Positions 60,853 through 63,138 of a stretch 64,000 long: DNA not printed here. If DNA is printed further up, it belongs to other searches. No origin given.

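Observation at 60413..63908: Pentahaem lipoprotein - barrel - 9-haem triad with 2-nt intergenic gaps (porin-cytochrome-like unit)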

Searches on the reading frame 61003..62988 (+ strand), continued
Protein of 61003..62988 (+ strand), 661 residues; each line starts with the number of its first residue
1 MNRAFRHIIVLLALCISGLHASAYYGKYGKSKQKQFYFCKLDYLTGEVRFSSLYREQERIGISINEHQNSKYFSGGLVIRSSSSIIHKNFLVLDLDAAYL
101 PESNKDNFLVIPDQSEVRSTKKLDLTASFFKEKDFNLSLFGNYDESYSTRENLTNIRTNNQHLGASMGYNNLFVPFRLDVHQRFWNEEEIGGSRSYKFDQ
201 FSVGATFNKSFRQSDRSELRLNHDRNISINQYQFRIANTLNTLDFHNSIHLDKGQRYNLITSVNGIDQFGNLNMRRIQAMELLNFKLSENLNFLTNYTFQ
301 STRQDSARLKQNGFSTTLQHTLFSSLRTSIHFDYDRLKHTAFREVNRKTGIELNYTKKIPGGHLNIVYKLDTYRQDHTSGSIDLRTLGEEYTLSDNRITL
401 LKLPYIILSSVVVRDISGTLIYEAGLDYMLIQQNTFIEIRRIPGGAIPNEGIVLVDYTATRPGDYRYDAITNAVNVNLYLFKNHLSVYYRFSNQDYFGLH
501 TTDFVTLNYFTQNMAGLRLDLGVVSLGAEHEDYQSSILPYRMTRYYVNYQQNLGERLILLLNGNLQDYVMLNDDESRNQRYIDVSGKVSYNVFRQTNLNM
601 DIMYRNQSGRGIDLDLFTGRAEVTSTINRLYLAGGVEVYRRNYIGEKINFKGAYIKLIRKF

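Call 29: find_related_loci(query=A2, collection=genome_contigs, flank=10000)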
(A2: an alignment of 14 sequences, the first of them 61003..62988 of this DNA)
Query A2 (661 aa) in genome_contigs; peptide patterns used: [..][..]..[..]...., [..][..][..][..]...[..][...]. (x = any residue, [..] = any of these).
80 stretches matched a pattern; 61 encode a relative of the query (tblastn E <= 1e-3); 61 distinct loci.
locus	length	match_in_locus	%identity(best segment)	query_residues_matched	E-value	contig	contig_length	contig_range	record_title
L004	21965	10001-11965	53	1-661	0e+0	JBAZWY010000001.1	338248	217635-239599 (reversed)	MAG: Lentimicrobiaceae bacterium isolate SO_2017_GW1_43 NODE_236_length_338248_cov_4.834405_OW334_2017, whole genome sho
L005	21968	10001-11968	51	1-661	0e+0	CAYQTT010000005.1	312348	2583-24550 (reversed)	MAG TPA_asm: uncultured Lentimicrobiaceae bacterium isolate SRP302447_co1_787 genome assembly, contig: NODE_92_length_31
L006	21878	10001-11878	52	36-661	0e+0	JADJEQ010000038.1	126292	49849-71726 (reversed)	MAG: Bacteroidales bacterium isolate Bjer_18-Q3-R1-45_BAT3C.220 tig00200362-10-1258230, whole genome shotgun sequence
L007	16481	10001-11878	52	37-661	0e+0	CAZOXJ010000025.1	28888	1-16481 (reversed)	MAG TPA_asm: uncultured Lentimicrobiaceae bacterium isolate SRP272421_co1_58 genome assembly, contig: NODE_3647_length_2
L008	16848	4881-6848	49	1-661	0e+0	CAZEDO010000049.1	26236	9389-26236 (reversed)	MAG TPA_asm: uncultured Lentimicrobiaceae bacterium isolate SRP284006_co1_131 genome assembly, contig: NODE_2861_length_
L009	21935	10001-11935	51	8-661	0e+0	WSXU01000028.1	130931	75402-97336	MAG: Bacteroidetes bacterium isolate X3_MaxBin.031 scaffold_722, whole genome shotgun sequence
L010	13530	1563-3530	49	1-661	0e+0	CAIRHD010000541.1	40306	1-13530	MAG: uncultured Bacteroidales bacterium isolate KTt_bin-0938 genome assembly, contig: bin-0938:541/629, whole genome sho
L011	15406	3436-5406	49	2-661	0e+0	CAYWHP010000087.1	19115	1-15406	MAG TPA_asm: uncultured Porphyromonadaceae bacterium isolate SRP272421_co1_454 genome assembly, contig: NODE_7833_length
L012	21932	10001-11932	49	9-661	0e+0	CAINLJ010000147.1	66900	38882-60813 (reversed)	MAG: uncultured Bacteroidia bacterium isolate Ki1-1-6m_bin-0276 genome assembly, contig: bin-0276:147/284, whole genome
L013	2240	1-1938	47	9-661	0e+0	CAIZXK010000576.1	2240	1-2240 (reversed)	MAG: uncultured Bacteroidales bacterium isolate Loc090721-8-6m_bin-0401 genome assembly, contig: bin-0401:576/779, whole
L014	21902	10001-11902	47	28-661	0e+0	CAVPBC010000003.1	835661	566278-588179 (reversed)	MAG: uncultured Bacteroidales bacterium isolate MFD00032.bin.1.232 genome assembly, contig: contig_47827, whole genome s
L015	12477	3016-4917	42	26-661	8e-168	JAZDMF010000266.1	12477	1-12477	MAG: Bacteroidota bacterium isolate MEGAHIT-group-0.638 k141_11335569, whole genome shotgun sequence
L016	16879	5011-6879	40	38-661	1e-157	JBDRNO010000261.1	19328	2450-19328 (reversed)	MAG: Bacteroidota bacterium isolate MEGAHIT-group-1.892 k141_4227028, whole genome shotgun sequence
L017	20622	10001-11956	40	2-661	7e-151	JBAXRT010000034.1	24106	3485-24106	MAG: bacterium isolate ELA590 MAG590_34, whole genome shotgun sequence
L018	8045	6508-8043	47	9-529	2e-154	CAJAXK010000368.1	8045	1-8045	MAG: uncultured Bacteroidales bacterium isolate Loc080925-8-8m_bin-499 genome assembly, contig: bin-499:368/498, whole g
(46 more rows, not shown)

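Call 35: find_encoding_contigs(protein=P0093, flank=8000, max_places=2)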
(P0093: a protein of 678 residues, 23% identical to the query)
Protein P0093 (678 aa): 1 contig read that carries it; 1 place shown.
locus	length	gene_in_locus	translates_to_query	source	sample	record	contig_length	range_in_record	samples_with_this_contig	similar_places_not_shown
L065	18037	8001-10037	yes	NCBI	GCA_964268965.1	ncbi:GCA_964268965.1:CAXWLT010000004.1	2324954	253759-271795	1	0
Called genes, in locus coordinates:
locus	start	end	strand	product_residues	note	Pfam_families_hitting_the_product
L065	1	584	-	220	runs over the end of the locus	PF03379:CcmB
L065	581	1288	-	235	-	PF00005:ABC_tran, PF13304:AAA_21 (faint)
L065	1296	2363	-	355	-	-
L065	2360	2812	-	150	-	PF16327:CcmF_C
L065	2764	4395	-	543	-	PF01578:Cytochrom_C_asm, PF16327:CcmF_C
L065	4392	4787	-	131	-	PF03100:CcmE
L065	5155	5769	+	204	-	PF14522:Cytochrome_C7 (faint), PF14537:Cytochrom_c3_2 (faint), PF09699:Paired_CXXCH_1 (weak)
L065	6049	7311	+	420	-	PF17170:DUF5128 (faint), PF01436:NHL (faint), PF25021:TEN_NHL (faint)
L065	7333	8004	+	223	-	PF14522:Cytochrome_C7 (faint), PF14537:Cytochrom_c3_2 (faint), PF09699:Paired_CXXCH_1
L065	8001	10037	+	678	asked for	-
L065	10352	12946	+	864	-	PF01436:NHL (faint), PF08450:SGL (faint), PF17170:DUF5128 (weak), PF09699:Paired_CXXCH_1 (faint), PF14522:Cytochrome_C7 (faint), PF14537:Cytochrom_c3_2 (faint), PF22113:Mtrc-MtrF_II-IV_dom (weak)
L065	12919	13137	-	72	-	-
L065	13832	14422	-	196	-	PF00120:Gln-synt_C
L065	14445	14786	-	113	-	PF12437:GSIII_N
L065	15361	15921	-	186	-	PF00290:Trp_syntA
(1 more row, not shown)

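Call 36: search_protein_representatives(alignment_id=A1)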
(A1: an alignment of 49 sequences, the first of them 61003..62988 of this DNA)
Query: 49 sequences, 649 profile positions. Proteins with E-value up to 0.001 (for the whole library): 2446; up to 1e-10: 1824; up to 1e-30: 913. The best 150 are listed.
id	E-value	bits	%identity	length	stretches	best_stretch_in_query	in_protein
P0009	1.1e-279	945.8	-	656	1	2-649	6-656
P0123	7.8e-263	890.2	-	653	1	5-649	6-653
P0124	9.3e-260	880.0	-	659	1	2-649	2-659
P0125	2.4e-254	862.2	-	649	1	4-649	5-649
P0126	1.6e-251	852.9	-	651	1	2-649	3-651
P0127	8.6e-245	830.6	-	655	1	2-649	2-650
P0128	3.9e-241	818.5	-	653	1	5-649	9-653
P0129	9.6e-239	810.6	-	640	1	11-649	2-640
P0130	1.4e-236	803.5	-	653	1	4-649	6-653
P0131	3.2e-234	795.7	-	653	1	2-649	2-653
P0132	3.5e-231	785.6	-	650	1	1-649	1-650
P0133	1.1e-224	764.2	-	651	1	3-649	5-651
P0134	2.3e-223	759.8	-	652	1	2-649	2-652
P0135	1.4e-220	750.6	-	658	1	2-649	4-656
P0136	2.5e-220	749.8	-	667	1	4-649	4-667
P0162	9.3e-190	648.8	-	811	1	18-649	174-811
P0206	2.2e-154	531.9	-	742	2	16-649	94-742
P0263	7.7e-98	345.1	-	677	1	23-645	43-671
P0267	2.1e-91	323.8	-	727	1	70-643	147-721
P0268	5.2e-91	322.5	-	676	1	23-649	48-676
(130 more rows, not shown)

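Call 78: list_cluster_members(proteins=[P0093, P0002, P0267, P0162, P0263, P0268, P0206, P0015])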
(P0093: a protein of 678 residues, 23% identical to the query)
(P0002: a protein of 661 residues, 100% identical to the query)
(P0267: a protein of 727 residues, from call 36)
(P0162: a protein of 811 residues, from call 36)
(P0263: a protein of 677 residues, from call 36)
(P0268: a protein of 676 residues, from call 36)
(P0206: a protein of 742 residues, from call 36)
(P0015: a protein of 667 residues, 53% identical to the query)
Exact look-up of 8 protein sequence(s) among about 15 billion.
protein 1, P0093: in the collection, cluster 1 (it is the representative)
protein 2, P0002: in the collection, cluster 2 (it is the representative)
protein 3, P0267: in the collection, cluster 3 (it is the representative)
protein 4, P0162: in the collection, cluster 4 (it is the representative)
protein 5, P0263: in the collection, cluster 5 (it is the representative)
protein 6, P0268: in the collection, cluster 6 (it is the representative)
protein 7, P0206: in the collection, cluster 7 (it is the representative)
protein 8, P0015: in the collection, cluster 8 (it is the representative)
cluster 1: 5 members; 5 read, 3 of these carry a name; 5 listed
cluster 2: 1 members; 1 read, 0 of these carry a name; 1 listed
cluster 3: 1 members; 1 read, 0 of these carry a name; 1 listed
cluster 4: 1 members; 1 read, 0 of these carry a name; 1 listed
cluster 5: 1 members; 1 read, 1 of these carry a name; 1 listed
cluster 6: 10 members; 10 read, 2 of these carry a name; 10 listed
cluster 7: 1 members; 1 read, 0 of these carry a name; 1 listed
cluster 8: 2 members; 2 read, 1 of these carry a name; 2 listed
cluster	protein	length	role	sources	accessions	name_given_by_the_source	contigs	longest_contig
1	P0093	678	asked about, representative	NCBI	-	-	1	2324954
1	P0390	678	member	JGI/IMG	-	hypothetical protein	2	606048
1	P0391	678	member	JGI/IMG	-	hypothetical protein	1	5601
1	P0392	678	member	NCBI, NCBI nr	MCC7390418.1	MAG: hypothetical protein IT431_16820 [Phycisphaerales bacterium] | hypothetical protein [Phycisphaerales bacterium]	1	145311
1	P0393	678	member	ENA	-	-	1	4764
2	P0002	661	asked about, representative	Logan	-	-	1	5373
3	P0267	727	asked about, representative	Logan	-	-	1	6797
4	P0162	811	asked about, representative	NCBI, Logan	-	-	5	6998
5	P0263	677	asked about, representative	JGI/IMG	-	hypothetical protein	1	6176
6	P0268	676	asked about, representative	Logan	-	-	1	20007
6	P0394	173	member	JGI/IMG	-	hypothetical protein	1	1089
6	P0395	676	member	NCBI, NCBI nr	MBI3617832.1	MAG: hypothetical protein HY210_06415 [Candidatus Omnitrophica bacterium] | hypothetical protein [Candidatus Omnitrophota bacterium]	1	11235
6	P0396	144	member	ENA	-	-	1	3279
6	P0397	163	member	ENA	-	-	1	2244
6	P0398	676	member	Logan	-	-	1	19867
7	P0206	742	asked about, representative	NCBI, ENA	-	-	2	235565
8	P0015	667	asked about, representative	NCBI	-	-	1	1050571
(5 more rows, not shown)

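Call 81: search_protein_families(library=pfam, alignment_id=A1, max_evalue=1)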
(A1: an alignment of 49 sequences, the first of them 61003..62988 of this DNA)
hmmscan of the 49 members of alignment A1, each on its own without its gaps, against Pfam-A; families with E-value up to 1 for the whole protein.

A. member 1, window:61003-62988:+ (661 aa): 0 families

B. families by the number of members that match (of 49 scanned): 32 families (the first 25 are shown)
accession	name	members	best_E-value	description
PF04851.21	ResIII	2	0.022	Type III restriction enzyme, res subunit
PF13609.12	Porin_4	1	0.0018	Gram-negative porin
PF00856.33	SET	1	0.0075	SET domain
PF20405.4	DUF6695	1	0.0086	DUF6695 C-terminal domain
PF14673.11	DUF4459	1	0.0089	Domain of unknown function (DUF4459)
PF07401.17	Lenti_VIF_2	1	0.025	Bovine Lentivirus VIF protein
PF16137.10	DUF4845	1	0.029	Domain of unknown function (DUF4845)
PF22597.2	DYN_lid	1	0.039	Dynein heavy chain, ATPase lid domain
PF07232.17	DUF1424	1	0.04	Putative rep protein (DUF1424)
PF20803.2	PaaX_M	1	0.049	PaaX protein central Cas2-like domain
PF02462.21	Opacity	1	0.061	Opacity family porin protein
PF17024.10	DMAP1_like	1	0.065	Putative DMAP1-like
PF20143.4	NAD_kinase_C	1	0.066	ATP-NAD kinase C-terminal domain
PF23254.1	KH_PARP14_8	1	0.068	PARP14-like, eighth type I KH domain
PF24192.1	DUF7417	1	0.068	Domain of unknown function (DUF7417)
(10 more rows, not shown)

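Call 84: find_encoding_contigs(protein=P0268, flank=8000, max_places=1)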
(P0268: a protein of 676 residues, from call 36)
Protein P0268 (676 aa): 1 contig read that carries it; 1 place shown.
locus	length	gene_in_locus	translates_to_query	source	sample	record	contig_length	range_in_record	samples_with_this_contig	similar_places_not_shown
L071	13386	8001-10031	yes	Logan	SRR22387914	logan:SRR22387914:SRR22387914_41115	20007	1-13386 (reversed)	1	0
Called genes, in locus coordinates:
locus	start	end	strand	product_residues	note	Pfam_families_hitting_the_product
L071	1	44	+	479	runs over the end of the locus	PF01266:DAO (faint), PF01593:Amino_oxidase, PF13450:NAD_binding_8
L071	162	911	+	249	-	-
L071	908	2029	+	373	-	PF05140:ResB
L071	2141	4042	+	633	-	PF01578:Cytochrom_C_asm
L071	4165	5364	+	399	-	PF03453:MoeA_N, PF00994:MoCF_biosynth, PF03454:MoeA_C (weak)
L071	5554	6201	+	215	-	PF14522:Cytochrome_C7 (faint), PF09699:Paired_CXXCH_1 (weak)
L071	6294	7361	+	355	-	PF01436:NHL (faint), PF08450:SGL (faint), PF25021:TEN_NHL (faint), PF06739:SBBP (faint)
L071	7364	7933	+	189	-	PF02085:Cytochrom_CIII (faint), PF09699:Paired_CXXCH_1 (weak), PF14537:Cytochrom_c3_2 (faint), PF09699:Paired_CXXCH_1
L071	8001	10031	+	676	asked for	-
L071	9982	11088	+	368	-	PF25021:TEN_NHL (faint), PF08450:SGL (faint), PF01731:Arylesterase (faint), PF06739:SBBP (faint), PF17170:DUF5128 (weak), PF01436:NHL (weak), PF17170:DUF5128, PF01436:NHL (weak)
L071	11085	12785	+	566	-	PF14522:Cytochrome_C7 (faint), PF14537:Cytochrom_c3_2 (faint), PF09699:Paired_CXXCH_1 (weak), PF22113:Mtrc-MtrF_II-IV_dom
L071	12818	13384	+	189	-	?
